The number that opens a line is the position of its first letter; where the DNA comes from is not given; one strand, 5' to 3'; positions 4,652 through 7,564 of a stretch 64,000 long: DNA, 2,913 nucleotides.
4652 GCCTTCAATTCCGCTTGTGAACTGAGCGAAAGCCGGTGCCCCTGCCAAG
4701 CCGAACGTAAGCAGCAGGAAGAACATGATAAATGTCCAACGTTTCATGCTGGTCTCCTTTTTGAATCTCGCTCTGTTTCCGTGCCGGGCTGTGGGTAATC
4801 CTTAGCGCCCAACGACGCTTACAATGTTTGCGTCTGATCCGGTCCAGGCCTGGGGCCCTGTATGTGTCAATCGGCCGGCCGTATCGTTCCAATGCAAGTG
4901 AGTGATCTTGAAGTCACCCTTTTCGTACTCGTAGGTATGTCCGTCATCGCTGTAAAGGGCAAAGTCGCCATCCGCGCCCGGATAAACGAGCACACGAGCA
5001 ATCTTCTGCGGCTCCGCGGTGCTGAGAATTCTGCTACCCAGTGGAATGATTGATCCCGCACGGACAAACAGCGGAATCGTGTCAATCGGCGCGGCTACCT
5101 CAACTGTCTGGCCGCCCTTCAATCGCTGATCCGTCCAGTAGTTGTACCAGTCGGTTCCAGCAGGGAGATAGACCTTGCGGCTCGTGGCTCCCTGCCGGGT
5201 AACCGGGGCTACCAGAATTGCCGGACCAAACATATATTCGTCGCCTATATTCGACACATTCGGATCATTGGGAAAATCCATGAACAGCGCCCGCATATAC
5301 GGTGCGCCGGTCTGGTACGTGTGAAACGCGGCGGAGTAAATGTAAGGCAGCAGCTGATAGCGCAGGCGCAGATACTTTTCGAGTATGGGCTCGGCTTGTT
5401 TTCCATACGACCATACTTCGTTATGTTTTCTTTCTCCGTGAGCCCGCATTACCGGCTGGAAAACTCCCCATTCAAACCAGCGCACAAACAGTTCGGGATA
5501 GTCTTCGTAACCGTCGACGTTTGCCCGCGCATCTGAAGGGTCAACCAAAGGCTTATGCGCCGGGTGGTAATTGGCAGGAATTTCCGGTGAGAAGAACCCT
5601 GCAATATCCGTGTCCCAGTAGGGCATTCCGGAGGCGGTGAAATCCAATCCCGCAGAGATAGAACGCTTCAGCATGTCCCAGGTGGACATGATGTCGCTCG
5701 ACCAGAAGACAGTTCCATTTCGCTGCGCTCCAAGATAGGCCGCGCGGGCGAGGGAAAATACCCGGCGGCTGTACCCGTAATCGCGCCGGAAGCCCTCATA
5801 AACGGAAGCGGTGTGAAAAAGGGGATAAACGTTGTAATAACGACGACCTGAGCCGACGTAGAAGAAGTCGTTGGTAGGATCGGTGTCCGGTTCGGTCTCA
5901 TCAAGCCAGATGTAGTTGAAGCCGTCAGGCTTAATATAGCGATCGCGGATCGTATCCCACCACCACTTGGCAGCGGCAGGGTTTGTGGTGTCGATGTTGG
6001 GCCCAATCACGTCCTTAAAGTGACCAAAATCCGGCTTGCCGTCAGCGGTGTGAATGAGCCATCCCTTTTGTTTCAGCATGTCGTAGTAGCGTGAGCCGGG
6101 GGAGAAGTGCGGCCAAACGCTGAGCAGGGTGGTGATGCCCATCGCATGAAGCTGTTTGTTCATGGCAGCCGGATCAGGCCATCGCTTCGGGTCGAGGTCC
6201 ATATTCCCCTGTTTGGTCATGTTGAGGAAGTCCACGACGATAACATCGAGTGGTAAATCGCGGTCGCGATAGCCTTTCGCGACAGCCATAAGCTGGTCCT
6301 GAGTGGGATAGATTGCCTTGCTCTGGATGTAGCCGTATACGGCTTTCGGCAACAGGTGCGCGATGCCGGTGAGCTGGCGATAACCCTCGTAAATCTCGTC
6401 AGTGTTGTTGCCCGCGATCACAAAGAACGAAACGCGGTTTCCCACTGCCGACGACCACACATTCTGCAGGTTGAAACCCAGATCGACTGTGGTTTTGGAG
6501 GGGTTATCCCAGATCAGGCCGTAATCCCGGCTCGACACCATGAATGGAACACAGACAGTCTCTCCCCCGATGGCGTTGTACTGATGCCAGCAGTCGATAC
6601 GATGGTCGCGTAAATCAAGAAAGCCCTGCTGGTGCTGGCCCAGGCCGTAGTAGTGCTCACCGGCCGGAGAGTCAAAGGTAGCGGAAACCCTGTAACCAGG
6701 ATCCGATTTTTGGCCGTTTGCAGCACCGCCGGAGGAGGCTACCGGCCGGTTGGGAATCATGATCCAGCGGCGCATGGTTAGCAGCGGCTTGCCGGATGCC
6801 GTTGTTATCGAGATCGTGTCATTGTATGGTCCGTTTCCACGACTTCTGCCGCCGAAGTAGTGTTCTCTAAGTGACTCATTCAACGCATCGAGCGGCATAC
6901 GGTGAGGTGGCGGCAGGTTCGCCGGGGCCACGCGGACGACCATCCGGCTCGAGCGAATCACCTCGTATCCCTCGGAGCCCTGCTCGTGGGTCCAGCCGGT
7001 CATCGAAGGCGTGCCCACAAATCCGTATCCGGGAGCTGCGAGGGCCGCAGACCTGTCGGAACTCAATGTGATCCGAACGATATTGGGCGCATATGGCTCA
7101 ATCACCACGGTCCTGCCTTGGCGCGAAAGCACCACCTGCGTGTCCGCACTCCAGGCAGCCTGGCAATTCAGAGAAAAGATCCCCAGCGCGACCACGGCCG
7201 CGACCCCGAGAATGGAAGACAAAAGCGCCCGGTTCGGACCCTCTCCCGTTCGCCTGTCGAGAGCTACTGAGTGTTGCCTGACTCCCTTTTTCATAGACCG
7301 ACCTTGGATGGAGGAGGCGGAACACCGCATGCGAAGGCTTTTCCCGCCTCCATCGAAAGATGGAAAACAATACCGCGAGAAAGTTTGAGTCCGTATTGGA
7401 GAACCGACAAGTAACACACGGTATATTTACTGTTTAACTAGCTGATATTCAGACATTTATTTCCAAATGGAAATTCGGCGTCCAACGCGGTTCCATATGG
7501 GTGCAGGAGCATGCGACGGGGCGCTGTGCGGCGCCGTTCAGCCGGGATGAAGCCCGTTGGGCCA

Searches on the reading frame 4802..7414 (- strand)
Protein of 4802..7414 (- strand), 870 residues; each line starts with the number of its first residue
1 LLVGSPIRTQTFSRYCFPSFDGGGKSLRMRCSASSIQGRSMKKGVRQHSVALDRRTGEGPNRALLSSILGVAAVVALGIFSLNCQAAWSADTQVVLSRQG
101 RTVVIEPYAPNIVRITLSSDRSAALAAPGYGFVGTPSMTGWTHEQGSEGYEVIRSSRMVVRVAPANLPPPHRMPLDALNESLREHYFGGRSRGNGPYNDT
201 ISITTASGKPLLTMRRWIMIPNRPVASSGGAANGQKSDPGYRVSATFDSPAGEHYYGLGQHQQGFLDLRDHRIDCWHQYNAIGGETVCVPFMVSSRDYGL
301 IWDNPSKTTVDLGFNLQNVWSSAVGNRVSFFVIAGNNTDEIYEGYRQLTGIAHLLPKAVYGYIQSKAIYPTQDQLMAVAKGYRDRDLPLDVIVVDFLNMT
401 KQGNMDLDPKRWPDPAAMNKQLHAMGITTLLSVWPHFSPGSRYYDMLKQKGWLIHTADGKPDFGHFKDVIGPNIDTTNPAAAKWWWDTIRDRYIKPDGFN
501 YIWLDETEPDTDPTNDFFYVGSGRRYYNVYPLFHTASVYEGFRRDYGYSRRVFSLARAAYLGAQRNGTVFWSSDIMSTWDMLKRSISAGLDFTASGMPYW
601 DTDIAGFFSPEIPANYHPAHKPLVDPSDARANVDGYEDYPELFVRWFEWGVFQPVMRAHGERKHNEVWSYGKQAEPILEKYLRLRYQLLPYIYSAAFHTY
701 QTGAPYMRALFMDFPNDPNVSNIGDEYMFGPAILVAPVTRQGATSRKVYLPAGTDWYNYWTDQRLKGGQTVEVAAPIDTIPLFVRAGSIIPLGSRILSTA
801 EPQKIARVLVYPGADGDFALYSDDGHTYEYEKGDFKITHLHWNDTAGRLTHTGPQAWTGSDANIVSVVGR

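Call 5: search_protein_families(library=pfam, proteins=[window:4802-7414:-], max_evalue=0.01)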
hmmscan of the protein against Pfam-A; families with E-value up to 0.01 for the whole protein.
window:4802-7414:- (870 aa): 4 families
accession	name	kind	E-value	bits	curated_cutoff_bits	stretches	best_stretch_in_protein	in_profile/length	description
PF01055.32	Glyco_hydro_31_2nd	-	4.2e-86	289.7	23.5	1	353-695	2-328/328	Glycosyl hydrolases family 31 TIM-barrel domain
PF21365.3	Glyco_hydro_31_3rd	-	9.2e-34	116.2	24.4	1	703-790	1-87/87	Glycosyl hydrolase family 31 C-terminal domain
PF13802.12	Gal_mutarotas_2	-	2.7e-16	60.8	27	1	103-311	2-184/184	Glycosyl hydrolase 31 N-terminal galactose mutarotase-like domain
PF17137.9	DUF5110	-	1.9e-11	44.3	27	1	808-850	4-45/71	Domain of unknown function (DUF5110)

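Call 95: search_solved_structures(query=window:4802-7330:-, max_evalue=1e-20)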
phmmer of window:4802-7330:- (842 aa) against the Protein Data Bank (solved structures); distinct sequences matched with E-value up to 1e-20: 61 (the best 60 are shown).
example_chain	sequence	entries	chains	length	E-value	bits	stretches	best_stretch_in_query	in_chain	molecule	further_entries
7kmp_A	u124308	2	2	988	1.9e-127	429.5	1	290-835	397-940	Alpha-xylosidase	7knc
5jou_A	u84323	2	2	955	1.1e-114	387.3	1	291-817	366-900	Alpha-xylosidase BoGH31A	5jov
2xvg_A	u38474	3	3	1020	2.5e-114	386.1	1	293-822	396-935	ALPHA XYLOSIDASE | ALPHA-XYLOSIDASE, PUTATIVE, XYL31A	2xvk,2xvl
5zn6_A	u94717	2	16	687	6.1e-105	355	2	213-584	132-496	Alpha-xylosidase MeXyl31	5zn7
6dru_A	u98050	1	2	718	3.5e-71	243.3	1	211-756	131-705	Glycosyl hydrolases family 31 family protein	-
6jr6_A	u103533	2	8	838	5.5e-70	239.3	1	224-810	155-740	Candidate alpha-glycosidase Glycoside hydrolase family 31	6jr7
6jr8_A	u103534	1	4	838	4.8e-69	236.2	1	224-810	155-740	Candidate alpha-glycosidase Glycoside hydrolase family 31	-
8d43_A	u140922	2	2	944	4.8e-64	219.7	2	611-804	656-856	Neutral alpha-glucosidase AB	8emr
5f0e_A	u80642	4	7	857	4.6e-63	216.4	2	611-804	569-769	Neutral alpha-glucosidase AB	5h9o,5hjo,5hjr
4b9y_A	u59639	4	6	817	1.7e-60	208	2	220-582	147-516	ALPHA-GLUCOSIDASE, PUTATIVE, ADG31B | Oligosaccharide 4-alpha-D-glucosyltransferase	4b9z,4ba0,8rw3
5i23_A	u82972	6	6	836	1.8e-60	207.8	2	220-582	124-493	Oligosaccharide 4-alpha-D-glucosyltransferase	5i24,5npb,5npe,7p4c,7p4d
5npc_A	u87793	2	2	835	7.2e-60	205.9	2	220-582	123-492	Oligosaccharide 4-alpha-D-glucosyltransferase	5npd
9kz6_A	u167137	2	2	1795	9.2e-60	205.5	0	612-776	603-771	Maltase-glucoamylase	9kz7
7kbj_A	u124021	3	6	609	2e-59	204.4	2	611-804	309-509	Neutral alpha-glucosidase AB Trypsin-cleaved Fragment #3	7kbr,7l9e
5ieg_A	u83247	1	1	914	3.9e-59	203.4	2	611-804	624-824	Neutral alpha-glucosidase AB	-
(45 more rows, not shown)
